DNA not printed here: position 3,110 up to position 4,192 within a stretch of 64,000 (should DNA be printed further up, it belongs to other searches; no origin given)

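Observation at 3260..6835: Three-gene operon: Tat-exported cupredoxin-like protein, periplasm-sensing HD-GYP phosphodiesterase, outer-membrane barrel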

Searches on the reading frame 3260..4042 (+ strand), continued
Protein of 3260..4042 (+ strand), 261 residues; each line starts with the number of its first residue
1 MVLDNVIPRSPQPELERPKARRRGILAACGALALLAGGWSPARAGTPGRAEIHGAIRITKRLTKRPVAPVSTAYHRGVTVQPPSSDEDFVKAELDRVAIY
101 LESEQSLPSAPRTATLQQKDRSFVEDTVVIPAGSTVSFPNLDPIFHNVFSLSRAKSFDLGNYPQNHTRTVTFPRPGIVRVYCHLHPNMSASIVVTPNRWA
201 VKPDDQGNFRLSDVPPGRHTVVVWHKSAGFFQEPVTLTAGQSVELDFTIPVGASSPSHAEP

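Call 25: search_solved_structures(query=A1, max_evalue=0.01, show_alignments=2)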
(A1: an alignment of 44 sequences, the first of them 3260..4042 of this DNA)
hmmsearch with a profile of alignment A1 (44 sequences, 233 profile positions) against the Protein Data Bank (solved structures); distinct sequences matched with E-value up to 0.01: 42.
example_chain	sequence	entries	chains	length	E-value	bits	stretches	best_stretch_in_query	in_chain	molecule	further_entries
9c7v_B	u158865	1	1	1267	1.7e-13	53.8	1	170-222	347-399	BOS complex subunit NOMO2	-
6hbe_A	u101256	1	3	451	3.3e-13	52.8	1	85-175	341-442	Copper-containing nitrite reductase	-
9cck_A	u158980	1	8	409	4.1e-10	42.7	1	100-173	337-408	Copper-containing nitrite reductase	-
5fc9_A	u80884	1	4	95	3.5e-07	33.1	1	103-173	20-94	Blue (Type 1) copper domain protein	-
1bxu_A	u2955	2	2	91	9.5e-06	28.4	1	101-173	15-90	PLASTOCYANIN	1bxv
2ux6_A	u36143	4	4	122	3.6e-05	26.5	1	101-178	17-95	PSEUDOAZURIN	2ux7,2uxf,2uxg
1iuz_A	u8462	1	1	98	5.5e-05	25.9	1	101-173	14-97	PLASTOCYANIN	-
1sfd_A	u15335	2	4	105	7e-05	25.6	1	100-173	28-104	Amicyanin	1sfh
1sf3_A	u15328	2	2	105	0.00011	24.9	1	100-173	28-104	Amicyanin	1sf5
4p5r_A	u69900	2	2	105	0.0002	24.1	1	100-173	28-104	Amicyanin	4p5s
1id2_A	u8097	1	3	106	0.00034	23.3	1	88-173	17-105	AMICYANIN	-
1mda_A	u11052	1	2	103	0.00036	23.3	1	100-173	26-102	AMICYANIN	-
1m9w_A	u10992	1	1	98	0.00038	23.2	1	101-173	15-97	plastocyanin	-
1aac_A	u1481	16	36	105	0.00038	23.2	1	100-173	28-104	AMICYANIN | PROTEIN (AMICYANIN)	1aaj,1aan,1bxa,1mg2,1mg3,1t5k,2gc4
2gb2_A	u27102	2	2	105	0.00038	23.2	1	100-173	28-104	Amicyanin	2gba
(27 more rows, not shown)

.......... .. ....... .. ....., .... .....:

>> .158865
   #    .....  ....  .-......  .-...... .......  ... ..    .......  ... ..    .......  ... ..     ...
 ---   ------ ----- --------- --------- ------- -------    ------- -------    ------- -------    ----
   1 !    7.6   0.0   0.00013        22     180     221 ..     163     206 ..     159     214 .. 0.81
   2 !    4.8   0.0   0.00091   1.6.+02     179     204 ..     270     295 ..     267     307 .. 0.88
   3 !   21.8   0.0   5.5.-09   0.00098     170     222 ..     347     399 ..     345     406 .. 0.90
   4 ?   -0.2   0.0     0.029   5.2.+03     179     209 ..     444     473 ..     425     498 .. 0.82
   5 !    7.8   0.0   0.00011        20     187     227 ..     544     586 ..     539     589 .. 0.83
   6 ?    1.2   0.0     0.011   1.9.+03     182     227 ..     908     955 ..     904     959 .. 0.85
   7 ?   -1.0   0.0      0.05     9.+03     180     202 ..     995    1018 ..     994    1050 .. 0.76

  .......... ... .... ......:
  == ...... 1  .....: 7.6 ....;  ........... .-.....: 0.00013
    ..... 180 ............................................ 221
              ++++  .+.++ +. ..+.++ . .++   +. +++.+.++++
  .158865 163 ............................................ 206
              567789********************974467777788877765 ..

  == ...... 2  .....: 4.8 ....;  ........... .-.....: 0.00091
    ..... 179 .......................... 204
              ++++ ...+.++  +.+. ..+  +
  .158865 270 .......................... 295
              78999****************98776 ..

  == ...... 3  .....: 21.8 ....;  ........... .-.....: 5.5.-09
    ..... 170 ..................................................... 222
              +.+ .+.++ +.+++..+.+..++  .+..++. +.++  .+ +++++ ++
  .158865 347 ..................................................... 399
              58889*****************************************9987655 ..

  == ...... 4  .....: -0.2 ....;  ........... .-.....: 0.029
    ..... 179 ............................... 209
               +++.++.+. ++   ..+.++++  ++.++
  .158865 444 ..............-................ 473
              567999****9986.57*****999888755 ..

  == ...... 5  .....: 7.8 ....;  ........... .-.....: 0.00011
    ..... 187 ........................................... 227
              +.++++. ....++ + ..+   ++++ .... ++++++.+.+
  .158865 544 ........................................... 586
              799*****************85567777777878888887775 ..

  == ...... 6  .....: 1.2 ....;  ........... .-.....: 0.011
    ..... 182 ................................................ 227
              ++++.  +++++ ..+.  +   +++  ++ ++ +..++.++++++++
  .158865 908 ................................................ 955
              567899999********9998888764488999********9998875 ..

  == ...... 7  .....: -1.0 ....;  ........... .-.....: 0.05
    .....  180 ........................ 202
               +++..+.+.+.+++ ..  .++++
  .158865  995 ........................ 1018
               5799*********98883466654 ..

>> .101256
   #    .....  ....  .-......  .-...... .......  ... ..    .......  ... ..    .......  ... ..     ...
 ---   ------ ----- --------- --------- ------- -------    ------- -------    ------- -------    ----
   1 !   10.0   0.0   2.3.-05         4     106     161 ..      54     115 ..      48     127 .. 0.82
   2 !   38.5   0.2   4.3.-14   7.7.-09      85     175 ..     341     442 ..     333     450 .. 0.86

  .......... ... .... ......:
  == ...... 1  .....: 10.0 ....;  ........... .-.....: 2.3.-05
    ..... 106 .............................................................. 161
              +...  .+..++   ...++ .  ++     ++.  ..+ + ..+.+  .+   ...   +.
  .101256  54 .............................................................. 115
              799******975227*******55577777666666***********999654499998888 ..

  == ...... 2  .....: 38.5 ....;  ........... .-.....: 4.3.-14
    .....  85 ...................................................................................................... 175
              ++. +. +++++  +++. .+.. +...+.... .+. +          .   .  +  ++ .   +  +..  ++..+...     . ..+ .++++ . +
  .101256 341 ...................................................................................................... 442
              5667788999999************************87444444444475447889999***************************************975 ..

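Call 28: find_related_loci(query=A2, collection=genome_contigs, flank=6000)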
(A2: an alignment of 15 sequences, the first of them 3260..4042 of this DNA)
Query A2 (261 aa) in genome_contigs; peptide patterns used: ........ (x = any residue, [..] = any of these).
426 stretches matched a pattern; 380 encode a relative of the query (tblastn E <= 1e-3); the best 80 are kept; 80 distinct loci.
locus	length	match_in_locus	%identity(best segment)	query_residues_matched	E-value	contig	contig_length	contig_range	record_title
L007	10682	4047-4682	61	44-256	2e-80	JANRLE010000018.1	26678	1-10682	MAG: Bryobacteraceae bacterium isolate bins.48 k141_4205591, whole genome shotgun sequence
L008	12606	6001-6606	60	50-251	1e-79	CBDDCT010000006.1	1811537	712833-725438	MAG: Bryobacterales bacterium isolate 6159ff8d-e712-4e39-bf3f-79bf34294bcb genome assembly, contig: contig_6, whole geno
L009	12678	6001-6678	53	17-251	1e-77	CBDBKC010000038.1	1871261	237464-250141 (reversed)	MAG: Bryobacterales bacterium isolate 5f91f12a-28cc-4e70-8e9f-3aed67d6a3bc genome assembly, contig: contig_38, whole gen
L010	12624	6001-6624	57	44-251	1e-76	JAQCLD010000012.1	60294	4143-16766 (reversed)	MAG: Acidobacteria bacterium isolate casp40-mb.95 NODE_1090_length_60294_cov_0.101470, whole genome shotgun sequence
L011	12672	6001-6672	56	30-259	1e-76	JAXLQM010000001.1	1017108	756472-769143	MAG: Bryobacteraceae bacterium isolate STL-ACI3 C4.145.fa-1, whole genome shotgun sequence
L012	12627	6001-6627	58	50-259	3e-76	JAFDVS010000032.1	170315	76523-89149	MAG: Acidobacteria bacterium isolate SZAS-6 ACID-KAN-7__32__length-170315, whole genome shotgun sequence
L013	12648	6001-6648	54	30-251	1e-75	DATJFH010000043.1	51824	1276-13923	MAG TPA_asm: Bryobacteraceae bacterium isolate SMAG_U15455 k141_8372401, whole genome shotgun sequence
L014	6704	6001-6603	59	50-251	1e-75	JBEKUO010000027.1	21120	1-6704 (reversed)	MAG: Bryobacteraceae bacterium isolate SPRUCE 583 SPRUCE_583_27, whole genome shotgun sequence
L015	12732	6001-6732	49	7-251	3e-74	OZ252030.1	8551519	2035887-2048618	MAG: Bryobacterales bacterium isolate 59e43249-5fc4-4363-b2bc-67a86b10f1a4 genome assembly, chromosome: 1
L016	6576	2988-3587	56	51-251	3e-74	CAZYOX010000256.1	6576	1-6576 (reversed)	MAG TPA_asm: uncultured Bryobacterales bacterium isolate SRP263527_co2_79 genome assembly, contig: NODE_11504_length_657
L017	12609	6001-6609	59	50-253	1e-73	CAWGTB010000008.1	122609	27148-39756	MAG: uncultured Solibacteraceae bacterium isolate MFD05513.bin.2.146 genome assembly, contig: contig_31132, whole genome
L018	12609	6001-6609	57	52-255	7e-73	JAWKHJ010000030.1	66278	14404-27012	MAG: Bryobacterales bacterium isolate ABC1.86 ABC1.86.fa-30, whole genome shotgun sequence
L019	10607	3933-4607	53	26-254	2e-72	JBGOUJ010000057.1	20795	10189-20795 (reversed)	MAG: Terriglobia bacterium isolate OBJ_0618_7090110_141 k141_4510202_length_20795_cov_60.1835, whole genome shotgun sequ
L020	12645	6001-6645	52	24-250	1e-71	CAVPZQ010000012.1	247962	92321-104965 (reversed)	MAG: Bryobacterales bacterium isolate MFD10064.bin.2.53 genome assembly, contig: contig_14950, whole genome shotgun sequ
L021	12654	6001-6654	55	42-260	9e-72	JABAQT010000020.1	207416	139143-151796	MAG: Bryobacteraceae bacterium isolate Bin_32R c_000000000306, whole genome shotgun sequence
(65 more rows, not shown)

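Call 35: predict_structure(alignment_id=A4)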
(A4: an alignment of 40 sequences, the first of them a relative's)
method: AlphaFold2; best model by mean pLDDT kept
length: 360 residues; sequences in the alignment: 40
mean_pLDDT: 83.9   pTM: 0.78
mean pLDDT of the five models: 83.9, 82.6, 81.6, 80.7, 80.0
residues with pLDDT >= 90: 159; 70-90: 148; 50-70: 47; < 50: 6
segments of 3 or more residues with pLDDT < 50: 19-21
pLDDT, mean of each block of 10 residues (from residue 1): 80 67 77 94 78 92 92 93 84 83 93 93 68 76 81 72 91 90 65 77 91 88 63 79 90 93 87 88 92 95 85 95 94 64 89 83
secondary structure, 60 per line:
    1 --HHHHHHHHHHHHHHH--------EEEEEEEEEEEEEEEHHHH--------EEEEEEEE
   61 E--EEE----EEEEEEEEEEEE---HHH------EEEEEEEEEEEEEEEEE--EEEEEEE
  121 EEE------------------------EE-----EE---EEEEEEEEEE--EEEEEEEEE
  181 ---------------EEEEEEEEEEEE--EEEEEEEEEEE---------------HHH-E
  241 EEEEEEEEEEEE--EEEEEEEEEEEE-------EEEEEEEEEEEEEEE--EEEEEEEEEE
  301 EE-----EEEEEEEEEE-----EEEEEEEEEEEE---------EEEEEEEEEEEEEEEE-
elements in order: H3-17 E26-40 H41-44 E53-61 E64-66 E71-82 E95-111 E114-123 E160-169 E172-180 E196-207 E210-220 E240-252 E255-266 E274-288 E291-302 E308-317 E323-334 E344-359

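Call 40: fold_search(model_id=the predicted structure, library=pdb)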
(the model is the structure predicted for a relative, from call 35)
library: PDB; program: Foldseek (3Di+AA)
matches with E <= 10: 847; with E <= 0.001: 260
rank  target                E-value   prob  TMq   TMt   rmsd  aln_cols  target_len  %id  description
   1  6ehe                  1.2e-11  1.00  0.57  0.67   6.3       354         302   12  OmpTdeltaL8 (loop L8 deletion mutant of OmpT), an outer membrane protein of Vibrio cholerae (released 2018-04-25)
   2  6ehb_B                1.7e-11  1.00  0.57  0.63   6.7       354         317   11  OmpU, an outer membrane protein, of Vibrio cholerae (released 2018-04-25)
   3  6ehb_C                3.0e-11  1.00  0.56  0.62   6.8       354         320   10  OmpU, an outer membrane protein, of Vibrio cholerae (released 2018-04-25)
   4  6ehf                  4.1e-11  1.00  0.59  0.66   6.3       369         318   12  OmpT (in-vitro folded), an outer membrane protein Vibrio cholerae (trimer form) (released 2018-04-25)
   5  2j1n_A                5.1e-11  1.00  0.61  0.63   5.9       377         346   14  osmoporin OmpC (released 2006-09-06)
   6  6ehc_A                5.1e-11  1.00  0.55  0.64   6.8       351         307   11  OmpUdeltaN (N-terminus deletion mutant of OmpU), outer membrane protein of Vibrio cholerae (released 2018-04-25)
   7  5fvn_A                5.6e-11  1.00  0.59  0.61   6.2       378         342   12  X-ray crystal structure of Enterobacter cloacae OmpE36 porin. (released 2016-08-10)
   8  8bys_A                5.9e-11  1.00  0.58  0.64   6.3       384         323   12  Outer membrane attachment porin OmpM1 from Veillonella parvula, native (released 2023-11-08)
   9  8byt_A                7.3e-11  1.00  0.55  0.63   6.5       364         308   12  Outer membrane attachment porin OmpM1 from Veillonella parvula, C3 symmetry (released 2023-11-08)
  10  5o9c_A                8.9e-11  1.00  0.60  0.62   7.0       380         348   12  Crystal structure of Omp36 from Enterobacter aerogenes (released 2018-06-27)
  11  7q3t_A                9.4e-11  1.00  0.61  0.63   6.4       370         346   12  Crystal structure of the OmpK36 D insertion chimera from Klebsiella pneumonia (released 2022-07-06)
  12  8bym_A                1.1e-10  1.00  0.57  0.63   6.8       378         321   12  Outer membrane attachment porin OmpM1 from Veillonella parvula (released 2023-11-08)
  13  6ehb_A                1.7e-10  1.00  0.56  0.63   6.7       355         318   10  OmpU, an outer membrane protein, of Vibrio cholerae (released 2018-04-25)
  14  5nup_A                1.8e-10  1.00  0.61  0.64   5.9       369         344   12  Structural basis for maintenance of bacterial outer membrane lipid asymmetry (released 2017-10-25)
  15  6rd3_B                2.1e-10  1.00  0.60  0.63   6.2       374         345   12  Crystal structure of the wild type OmpK36 from Klebsiella pneumonia (released 2019-09-11)
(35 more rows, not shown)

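Call 43: search_dna_similar(query=window:3260-4042:+, collection=plasmids, mode=protein, max_evalue=0.00001, max_rows=30)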
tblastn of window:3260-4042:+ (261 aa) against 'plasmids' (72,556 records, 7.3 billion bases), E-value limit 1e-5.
Records with a match: 44; places in all: 44; records where one place covers at least 80% of the query: 0.
Best place of each record, by identity: <60% 44.
By first word of the organism name: Sinorhizobium 27; Caballeronia 9; Burkholderia 3; Novosphingobium 2; Comamonas 1; Paraburkholderia 1; Phyllobacterium 1.
By predicted mobility (MOB-suite, as given by PLSDB): conjugative 28; non-mobilizable 14; mobilizable 2.
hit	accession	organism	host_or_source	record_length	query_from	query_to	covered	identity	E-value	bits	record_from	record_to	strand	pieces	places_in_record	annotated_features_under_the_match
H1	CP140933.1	Sinorhizobium meliloti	Medicago lupulina,whole organism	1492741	48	249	77%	24.3%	8e-8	60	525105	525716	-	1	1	carboxypeptidase regulatory-like domain-containing protein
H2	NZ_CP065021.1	Sinorhizobium meliloti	Medicago sativa subsp. varia (Martyn) ...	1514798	48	249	77%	24.3%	8e-8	60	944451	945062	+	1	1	none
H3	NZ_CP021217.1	Sinorhizobium meliloti RU11/001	-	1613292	48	249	77%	24.3%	8e-8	60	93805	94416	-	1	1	none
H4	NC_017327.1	Sinorhizobium meliloti SM11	-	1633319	48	249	77%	24.3%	8e-8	60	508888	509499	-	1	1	none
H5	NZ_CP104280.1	Comamonas aquatica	-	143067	99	225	49%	38.0%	1e-17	89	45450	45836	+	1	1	methylamine utilization protein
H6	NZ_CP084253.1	Caballeronia sp. Sq4a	Anasa tristis,Cell culture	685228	111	254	55%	31.5%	8e-14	78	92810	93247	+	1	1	methylamine utilization protein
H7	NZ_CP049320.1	Caballeronia sp. SBC2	whole organism,soil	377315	111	249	53%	32.6%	2e-13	77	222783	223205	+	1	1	methylamine utilization protein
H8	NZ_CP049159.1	Caballeronia sp. SBC1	whole organism,soil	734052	111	249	53%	32.6%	2e-13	77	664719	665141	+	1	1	methylamine utilization protein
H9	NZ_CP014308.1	Burkholderia sp. PAMC 26561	single cell,lichen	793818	88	225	53%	32.9%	8e-13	75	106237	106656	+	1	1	methylamine utilization protein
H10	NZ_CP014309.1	Burkholderia sp. PAMC 26561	single cell,lichen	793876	88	225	53%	32.9%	8e-13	75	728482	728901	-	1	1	methylamine utilization protein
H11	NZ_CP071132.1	Caballeronia sp. M1242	Homo sapiens,ETA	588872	95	254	61%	28.2%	7e-13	75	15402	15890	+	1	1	methylamine utilization protein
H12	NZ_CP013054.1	Sinorhizobium americanum CCGM7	Phaseolus vulgaris,root nodules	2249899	94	249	60%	27.5%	5e-11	70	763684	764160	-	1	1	none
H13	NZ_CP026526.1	Sinorhizobium meliloti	Medicago sativa L. subsp. ambigua,Cell ...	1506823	94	249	60%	27.5%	1e-8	62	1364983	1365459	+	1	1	none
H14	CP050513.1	Sinorhizobium meliloti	Medicago sativa,cell culture,root nodule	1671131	94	249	60%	27.5%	1e-8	62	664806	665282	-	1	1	hypothetical protein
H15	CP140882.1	Sinorhizobium meliloti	Medicago lupulina,whole organism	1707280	94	249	60%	27.5%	1e-8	62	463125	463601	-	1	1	carboxypeptidase regulatory-like domain-containing protein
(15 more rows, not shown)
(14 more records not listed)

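Call 44: get_annotated_region(hit=H5, flank=6000)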
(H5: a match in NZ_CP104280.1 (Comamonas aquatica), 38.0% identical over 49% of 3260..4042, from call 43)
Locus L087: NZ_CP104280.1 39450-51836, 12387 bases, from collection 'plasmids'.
description: Comamonas aquatica strain SCLZS63 plasmid p1_SCLZS63, complete sequence
organism: Comamonas aquatica (NCBI taxid 225991)
taxonomy: Bacteria; Pseudomonadota; Betaproteobacteria; Burkholderiales; Comamonadaceae; Comamonas; Comamonas aquatica
host: -; source: -; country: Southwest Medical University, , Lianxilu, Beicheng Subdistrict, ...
typing (MOB-suite, as given by PLSDB): non-mobilizable
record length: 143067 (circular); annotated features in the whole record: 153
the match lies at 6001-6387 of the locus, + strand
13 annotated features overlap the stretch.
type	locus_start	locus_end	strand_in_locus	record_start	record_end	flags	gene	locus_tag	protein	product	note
CDS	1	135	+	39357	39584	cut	-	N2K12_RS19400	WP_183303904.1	hypothetical protein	-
CDS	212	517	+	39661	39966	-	-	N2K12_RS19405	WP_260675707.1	hypothetical protein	-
CDS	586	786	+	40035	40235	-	-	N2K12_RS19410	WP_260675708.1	hypothetical protein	-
CDS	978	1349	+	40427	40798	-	-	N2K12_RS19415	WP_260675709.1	hypothetical protein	-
CDS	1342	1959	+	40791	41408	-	-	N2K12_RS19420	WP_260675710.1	hypothetical protein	-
CDS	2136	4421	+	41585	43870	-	-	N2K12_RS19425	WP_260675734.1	DEAD/DEAH box helicase family protein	-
CDS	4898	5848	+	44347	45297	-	-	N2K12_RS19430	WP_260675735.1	DUF4394 domain-containing protein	-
CDS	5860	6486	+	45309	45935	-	-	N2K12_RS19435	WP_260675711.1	methylamine utilization protein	-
CDS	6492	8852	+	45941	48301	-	-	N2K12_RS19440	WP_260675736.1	EAL domain-containing protein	-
CDS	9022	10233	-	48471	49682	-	pilV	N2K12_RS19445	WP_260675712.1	shufflon system plasmid conjugative transfer pilus tip adhesin PilV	-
CDS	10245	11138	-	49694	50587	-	-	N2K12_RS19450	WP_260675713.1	ATPase, T2SS/T4P/T4SS family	-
CDS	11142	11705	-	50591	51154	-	-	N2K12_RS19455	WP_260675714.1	type 4 pilus major pilin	-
CDS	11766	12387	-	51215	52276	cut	-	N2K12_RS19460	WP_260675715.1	type II secretion system F family protein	-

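Call 45: get_annotated_region(hit=H6, flank=6000)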
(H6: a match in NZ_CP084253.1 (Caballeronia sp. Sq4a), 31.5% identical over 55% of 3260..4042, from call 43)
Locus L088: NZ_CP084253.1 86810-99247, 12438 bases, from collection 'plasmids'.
description: Caballeronia sp. Sq4a plasmid p1, complete sequence
organism: Caballeronia sp. Sq4a (NCBI taxid 2878152)
taxonomy: Bacteria; Pseudomonadota; Betaproteobacteria; Burkholderiales; Burkholderiaceae; Caballeronia; Caballeronia sp. Sq4a
host: -; source: Anasa tristis,Cell culture; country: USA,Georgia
typing (MOB-suite, as given by PLSDB): non-mobilizable
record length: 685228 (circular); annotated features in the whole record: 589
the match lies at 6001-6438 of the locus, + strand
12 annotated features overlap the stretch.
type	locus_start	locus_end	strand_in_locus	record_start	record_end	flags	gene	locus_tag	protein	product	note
CDS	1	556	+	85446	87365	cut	-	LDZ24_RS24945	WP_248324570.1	DNA-binding protein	-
CDS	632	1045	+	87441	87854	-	-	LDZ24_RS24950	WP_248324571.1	ester cyclase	GO:0030638 - polyketide metabolic process [Evidence IEA]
CDS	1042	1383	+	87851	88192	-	-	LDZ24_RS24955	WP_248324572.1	hypothetical protein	-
CDS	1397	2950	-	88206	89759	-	-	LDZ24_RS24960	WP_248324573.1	MFS transporter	GO:0055085 - transmembrane transport [Evidence IEA]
CDS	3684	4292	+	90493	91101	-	pssA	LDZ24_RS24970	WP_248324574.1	CDP-diacylglycerol--serine O-phosphatidyltransferase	GO:0008654 - phospholipid biosynthetic process [Evidence IEA]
CDS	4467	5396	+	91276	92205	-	-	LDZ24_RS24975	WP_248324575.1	DUF3034 family protein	-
CDS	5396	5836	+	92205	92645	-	-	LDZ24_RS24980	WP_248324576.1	group 1 truncated hemoglobin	-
CDS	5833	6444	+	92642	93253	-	-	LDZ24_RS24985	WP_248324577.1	methylamine utilization protein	-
CDS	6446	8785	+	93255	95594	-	-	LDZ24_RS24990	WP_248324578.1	EAL domain-containing protein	-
CDS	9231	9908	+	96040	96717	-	-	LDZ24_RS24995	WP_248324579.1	response regulator transcription factor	GO:0000160 - phosphorelay signal transduction system [Evidence IEA]; GO:0006355 - regulation of DNA-templated ...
CDS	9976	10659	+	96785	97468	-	-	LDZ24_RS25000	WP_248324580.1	response regulator transcription factor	GO:0000160 - phosphorelay signal transduction system [Evidence IEA]; GO:0006355 - regulation of DNA-templated ...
CDS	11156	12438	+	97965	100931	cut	-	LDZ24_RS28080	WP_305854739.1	filamentous hemagglutinin N-terminal domain-containing protein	-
